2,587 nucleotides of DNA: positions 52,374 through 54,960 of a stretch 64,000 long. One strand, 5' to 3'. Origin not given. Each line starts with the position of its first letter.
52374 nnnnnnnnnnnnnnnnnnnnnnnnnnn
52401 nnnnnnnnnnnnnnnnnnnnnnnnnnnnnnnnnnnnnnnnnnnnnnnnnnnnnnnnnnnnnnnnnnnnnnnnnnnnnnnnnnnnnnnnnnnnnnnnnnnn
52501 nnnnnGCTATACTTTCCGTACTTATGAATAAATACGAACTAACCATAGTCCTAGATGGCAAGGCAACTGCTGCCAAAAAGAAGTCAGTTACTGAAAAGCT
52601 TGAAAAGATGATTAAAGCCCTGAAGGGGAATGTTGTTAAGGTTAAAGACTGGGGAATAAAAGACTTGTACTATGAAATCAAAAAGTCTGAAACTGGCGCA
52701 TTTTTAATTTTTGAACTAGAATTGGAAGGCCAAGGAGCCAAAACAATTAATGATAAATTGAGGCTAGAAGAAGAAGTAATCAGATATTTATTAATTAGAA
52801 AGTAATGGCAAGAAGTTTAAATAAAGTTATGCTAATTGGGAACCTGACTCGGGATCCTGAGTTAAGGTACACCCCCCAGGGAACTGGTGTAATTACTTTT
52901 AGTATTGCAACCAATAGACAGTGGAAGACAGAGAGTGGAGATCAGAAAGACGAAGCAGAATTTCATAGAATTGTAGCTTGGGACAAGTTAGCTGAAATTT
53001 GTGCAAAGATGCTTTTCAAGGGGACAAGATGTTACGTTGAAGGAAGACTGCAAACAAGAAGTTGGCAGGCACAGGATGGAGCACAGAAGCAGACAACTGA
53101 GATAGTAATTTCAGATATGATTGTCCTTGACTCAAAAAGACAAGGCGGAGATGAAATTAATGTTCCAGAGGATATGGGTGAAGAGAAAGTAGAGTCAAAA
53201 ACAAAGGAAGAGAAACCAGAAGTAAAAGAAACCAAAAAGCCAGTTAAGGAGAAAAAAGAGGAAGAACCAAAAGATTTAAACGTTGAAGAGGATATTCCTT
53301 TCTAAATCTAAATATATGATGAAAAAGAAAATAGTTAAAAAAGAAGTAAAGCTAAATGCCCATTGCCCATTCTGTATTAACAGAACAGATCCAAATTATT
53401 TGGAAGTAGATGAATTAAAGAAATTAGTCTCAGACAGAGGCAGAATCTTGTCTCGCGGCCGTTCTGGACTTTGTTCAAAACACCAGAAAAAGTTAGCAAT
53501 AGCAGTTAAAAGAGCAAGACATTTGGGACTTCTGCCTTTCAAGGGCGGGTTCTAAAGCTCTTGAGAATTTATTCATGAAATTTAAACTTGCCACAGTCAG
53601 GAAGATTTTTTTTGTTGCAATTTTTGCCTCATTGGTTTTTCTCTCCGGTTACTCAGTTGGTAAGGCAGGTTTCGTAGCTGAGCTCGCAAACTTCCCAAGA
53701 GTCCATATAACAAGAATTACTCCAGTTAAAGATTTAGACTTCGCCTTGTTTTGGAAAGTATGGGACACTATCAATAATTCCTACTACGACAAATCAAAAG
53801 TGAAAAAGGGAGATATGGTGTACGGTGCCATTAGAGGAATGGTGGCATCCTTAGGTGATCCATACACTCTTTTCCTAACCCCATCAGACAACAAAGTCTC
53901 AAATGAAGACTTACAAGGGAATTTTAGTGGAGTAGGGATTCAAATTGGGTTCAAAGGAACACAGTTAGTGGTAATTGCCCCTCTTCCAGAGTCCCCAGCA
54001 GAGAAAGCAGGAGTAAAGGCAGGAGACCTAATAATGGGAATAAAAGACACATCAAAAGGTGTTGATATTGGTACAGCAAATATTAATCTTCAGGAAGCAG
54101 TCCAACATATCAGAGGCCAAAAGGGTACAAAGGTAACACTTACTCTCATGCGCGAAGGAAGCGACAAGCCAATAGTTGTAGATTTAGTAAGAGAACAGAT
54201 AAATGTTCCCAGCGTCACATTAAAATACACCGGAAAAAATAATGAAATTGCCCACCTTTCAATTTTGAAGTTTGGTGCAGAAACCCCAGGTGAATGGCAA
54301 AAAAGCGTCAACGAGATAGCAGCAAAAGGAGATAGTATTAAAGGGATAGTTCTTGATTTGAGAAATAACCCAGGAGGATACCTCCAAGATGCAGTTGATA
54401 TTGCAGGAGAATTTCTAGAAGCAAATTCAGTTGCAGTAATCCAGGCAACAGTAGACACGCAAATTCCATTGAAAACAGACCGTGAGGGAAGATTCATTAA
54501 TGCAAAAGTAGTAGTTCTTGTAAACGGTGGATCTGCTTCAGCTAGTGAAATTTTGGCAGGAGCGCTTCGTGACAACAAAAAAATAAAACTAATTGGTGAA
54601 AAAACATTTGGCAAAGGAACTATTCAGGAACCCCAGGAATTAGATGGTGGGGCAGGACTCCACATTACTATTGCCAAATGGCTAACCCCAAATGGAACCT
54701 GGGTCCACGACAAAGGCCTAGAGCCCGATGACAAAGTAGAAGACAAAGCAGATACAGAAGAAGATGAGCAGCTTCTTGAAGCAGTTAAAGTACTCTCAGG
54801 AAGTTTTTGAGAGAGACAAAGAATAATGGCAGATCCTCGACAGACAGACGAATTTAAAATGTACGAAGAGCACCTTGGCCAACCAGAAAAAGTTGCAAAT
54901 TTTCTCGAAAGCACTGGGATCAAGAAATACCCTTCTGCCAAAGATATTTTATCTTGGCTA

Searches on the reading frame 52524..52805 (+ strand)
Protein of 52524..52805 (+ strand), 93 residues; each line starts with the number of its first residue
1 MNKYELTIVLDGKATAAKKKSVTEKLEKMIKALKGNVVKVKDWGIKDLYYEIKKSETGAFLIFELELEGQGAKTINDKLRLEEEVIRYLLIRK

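Call 91: search_protein_families(library=pfam, proteins=[window:52524-52805:+], max_evalue=0.001)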
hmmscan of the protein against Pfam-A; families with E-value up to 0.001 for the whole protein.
window:52524-52805:+ (93 aa): 1 family
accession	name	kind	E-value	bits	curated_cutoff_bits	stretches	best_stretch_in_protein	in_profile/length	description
PF01250.22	Ribosomal_S6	-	5.3e-21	75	27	1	3-92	1-90/90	Ribosomal protein S6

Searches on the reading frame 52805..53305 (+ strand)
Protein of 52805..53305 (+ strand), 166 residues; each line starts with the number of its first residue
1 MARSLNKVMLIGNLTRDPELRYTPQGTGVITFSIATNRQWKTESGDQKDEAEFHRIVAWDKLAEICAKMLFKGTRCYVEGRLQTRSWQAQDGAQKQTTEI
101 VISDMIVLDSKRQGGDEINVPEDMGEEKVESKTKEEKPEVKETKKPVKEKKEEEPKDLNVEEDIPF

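Call 15: search_protein_families(library=pfam, proteins=[window:52805-53305:+], max_evalue=0.01)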
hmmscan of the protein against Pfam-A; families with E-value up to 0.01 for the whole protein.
window:52805-53305:+ (166 aa): 2 families
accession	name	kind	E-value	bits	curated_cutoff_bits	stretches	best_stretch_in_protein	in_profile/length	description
PF00436.31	SSB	-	2.9e-38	130.5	26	1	5-105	1-101/104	Single-strand binding protein family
PF22657.2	SSB_1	-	0.00086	19.9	27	1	6-87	1-80/91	Another single-strand binding protein family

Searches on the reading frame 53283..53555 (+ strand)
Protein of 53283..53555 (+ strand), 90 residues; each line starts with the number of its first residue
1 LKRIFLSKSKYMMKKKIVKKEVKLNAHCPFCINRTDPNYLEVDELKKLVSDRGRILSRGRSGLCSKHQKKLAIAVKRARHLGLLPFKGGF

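Call 91: search_protein_families(library=pfam, proteins=[window:53283-53555:+], max_evalue=0.001)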
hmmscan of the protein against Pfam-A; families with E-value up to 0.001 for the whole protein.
window:53283-53555:+ (90 aa): 1 family
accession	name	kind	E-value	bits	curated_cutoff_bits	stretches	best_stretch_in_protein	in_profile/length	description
PF01084.26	Ribosomal_S18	-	1.3e-18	67.2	21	1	35-84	3-52/52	Ribosomal protein S18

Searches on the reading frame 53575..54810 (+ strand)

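Call 15: search_protein_families(library=pfam, proteins=[window:53575-54810:+], max_evalue=0.01)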
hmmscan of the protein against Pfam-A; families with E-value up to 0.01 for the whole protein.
window:53575-54810:+ (411 aa): 5 families
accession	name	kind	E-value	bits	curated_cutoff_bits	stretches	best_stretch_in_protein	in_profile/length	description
PF03572.23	Peptidase_S41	-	1.6e-45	155.1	24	1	225-387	2-164/165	Peptidase family S41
PF22694.1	CtpB_N-like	-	5.1e-08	33.7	27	1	59-101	41-81/85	Activating protease CtpB N-terminal domain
PF00595.29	PDZ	-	7.7e-07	29.8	23.2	1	115-192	9-81/81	PDZ domain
PF13180.12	PDZ_2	-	1.1e-06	29.3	27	1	121-203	4-79/80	PDZ domain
PF17820.7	PDZ_6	-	3.9e-06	27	27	1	133-191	2-52/54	PDZ domain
